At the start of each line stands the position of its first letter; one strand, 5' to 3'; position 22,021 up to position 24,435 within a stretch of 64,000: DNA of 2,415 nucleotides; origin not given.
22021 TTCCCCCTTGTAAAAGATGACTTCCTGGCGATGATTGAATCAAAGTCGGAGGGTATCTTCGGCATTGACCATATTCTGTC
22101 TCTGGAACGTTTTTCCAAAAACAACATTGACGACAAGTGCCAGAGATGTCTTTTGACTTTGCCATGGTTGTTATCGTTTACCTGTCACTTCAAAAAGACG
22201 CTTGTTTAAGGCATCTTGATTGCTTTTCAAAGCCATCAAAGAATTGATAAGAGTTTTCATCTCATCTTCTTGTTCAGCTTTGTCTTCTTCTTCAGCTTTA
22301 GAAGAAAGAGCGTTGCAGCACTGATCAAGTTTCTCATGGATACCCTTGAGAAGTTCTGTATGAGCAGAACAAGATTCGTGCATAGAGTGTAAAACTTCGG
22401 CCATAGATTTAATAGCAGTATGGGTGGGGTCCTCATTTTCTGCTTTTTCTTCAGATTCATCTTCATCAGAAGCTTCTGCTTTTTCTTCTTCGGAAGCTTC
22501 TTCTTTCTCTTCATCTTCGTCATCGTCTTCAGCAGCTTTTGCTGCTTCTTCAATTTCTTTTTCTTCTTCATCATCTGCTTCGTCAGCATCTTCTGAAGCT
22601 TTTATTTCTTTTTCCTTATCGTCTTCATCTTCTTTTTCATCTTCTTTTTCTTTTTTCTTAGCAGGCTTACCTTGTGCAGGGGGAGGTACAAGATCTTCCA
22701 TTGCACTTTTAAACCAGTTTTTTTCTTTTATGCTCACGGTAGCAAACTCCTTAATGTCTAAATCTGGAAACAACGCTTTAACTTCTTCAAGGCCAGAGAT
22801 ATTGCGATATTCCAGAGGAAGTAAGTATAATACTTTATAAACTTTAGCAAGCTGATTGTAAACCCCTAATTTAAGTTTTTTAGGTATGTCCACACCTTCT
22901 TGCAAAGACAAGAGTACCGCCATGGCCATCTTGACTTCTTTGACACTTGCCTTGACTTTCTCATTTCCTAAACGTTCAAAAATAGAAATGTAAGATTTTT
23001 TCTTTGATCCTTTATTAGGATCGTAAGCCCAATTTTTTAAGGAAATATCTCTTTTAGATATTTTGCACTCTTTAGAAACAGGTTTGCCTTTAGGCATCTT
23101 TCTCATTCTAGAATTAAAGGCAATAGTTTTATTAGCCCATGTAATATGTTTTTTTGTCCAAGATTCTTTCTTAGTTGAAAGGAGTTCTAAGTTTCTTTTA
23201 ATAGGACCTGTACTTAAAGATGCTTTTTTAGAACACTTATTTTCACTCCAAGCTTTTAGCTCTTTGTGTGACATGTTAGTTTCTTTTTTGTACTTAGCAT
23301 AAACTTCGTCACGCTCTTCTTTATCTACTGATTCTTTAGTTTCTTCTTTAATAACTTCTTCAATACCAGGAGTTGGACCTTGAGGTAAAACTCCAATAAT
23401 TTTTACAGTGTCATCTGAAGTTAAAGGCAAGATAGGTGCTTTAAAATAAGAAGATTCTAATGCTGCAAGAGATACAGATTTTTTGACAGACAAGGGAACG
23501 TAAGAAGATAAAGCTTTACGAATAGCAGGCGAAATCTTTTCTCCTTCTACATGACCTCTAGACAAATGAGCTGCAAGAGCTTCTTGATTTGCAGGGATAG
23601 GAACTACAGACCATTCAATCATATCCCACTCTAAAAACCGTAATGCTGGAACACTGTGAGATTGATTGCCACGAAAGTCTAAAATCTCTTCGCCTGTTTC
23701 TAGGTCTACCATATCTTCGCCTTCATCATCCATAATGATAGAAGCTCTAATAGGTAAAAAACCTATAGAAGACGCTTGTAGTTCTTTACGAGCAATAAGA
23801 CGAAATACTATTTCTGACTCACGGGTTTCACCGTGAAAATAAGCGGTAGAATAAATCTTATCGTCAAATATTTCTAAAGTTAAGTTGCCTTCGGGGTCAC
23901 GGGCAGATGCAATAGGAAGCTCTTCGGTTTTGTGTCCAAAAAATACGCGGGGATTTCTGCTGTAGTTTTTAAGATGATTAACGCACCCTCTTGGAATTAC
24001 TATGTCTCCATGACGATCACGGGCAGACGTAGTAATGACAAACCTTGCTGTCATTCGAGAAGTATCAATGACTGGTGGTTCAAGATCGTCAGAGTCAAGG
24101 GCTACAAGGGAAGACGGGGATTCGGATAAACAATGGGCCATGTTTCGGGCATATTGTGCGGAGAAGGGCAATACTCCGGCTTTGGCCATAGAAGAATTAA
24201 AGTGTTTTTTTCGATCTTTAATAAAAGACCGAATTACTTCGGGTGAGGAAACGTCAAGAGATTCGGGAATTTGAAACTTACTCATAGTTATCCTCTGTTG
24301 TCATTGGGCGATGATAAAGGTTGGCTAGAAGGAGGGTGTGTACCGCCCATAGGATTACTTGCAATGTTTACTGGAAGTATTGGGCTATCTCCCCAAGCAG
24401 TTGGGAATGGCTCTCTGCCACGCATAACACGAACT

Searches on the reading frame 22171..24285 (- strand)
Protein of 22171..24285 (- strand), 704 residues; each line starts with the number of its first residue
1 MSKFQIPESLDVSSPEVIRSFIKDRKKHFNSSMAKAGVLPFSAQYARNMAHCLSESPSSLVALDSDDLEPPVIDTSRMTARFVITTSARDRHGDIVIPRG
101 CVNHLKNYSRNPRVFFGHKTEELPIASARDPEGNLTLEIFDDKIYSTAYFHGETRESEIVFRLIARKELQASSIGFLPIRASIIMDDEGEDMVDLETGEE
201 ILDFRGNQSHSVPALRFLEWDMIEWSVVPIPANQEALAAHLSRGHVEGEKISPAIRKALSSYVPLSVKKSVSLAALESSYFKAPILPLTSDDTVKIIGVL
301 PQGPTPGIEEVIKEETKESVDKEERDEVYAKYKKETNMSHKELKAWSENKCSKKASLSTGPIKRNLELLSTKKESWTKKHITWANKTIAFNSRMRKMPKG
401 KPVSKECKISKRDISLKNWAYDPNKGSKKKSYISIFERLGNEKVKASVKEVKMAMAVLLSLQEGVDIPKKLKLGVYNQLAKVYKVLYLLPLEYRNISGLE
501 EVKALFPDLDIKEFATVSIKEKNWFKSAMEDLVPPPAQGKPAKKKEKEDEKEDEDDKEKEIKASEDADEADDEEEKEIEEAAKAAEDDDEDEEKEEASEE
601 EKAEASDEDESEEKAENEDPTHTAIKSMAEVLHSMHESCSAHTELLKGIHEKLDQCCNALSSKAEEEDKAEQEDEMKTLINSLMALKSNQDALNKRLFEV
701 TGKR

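Call 9: search_protein_families(library=phrogs, proteins=[window:22171-24285:-], max_evalue=0.01)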
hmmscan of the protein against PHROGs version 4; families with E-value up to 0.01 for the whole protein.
window:22171-24285:- (704 aa): 3 families
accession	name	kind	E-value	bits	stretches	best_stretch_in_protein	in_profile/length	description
phrog_80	-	head and packaging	1.6e-14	55.1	1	84-244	243-381/607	head maturation protease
phrog_37356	-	unknown function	3.1e-05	24.2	1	314-391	216-294/386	-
phrog_617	-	head and packaging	0.0074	16.2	1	208-238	131-158/626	major head protein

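Call 10: search_protein_families(library=pfam, proteins=[window:22171-24285:-], max_evalue=0.01)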
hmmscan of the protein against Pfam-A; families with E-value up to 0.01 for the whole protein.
window:22171-24285:- (704 aa): 0 families
